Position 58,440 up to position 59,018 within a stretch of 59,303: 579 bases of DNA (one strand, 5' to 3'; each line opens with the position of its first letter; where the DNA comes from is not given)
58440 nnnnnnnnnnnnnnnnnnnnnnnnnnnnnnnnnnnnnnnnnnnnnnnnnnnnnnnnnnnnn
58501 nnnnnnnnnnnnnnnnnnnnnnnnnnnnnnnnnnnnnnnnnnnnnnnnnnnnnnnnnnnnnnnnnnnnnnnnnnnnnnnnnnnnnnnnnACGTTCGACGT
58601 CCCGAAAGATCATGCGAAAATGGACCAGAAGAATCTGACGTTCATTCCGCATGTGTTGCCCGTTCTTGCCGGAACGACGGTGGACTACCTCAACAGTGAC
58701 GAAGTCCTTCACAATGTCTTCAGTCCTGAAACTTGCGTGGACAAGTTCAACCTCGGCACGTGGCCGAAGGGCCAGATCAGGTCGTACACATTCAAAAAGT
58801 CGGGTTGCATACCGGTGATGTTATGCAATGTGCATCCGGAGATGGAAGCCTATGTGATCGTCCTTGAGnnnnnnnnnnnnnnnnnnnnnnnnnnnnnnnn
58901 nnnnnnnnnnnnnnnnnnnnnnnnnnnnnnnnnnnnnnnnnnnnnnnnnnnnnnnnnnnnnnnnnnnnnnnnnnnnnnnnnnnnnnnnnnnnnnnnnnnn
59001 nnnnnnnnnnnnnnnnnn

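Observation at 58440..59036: Cupredoxin with an amicyanin-type copper loop immediately downstream of the Cyc2-like gene (analogous to the rusticyanin arrangement)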

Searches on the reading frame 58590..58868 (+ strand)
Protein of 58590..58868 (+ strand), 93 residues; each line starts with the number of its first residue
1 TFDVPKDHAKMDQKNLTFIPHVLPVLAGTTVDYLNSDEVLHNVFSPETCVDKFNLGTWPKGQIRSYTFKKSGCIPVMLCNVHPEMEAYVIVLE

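Call 84: search_protein_families(library=pfam, proteins=[window:58590-58868:+], max_evalue=1)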
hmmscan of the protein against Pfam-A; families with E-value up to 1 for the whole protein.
seq(93 aa): 1 family
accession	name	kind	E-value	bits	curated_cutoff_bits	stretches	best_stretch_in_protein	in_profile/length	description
PF00127.26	Copper-bind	-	0.0021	18.9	21.2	1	9-90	5-97/99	Copper binding proteins, plastocyanin/azurin family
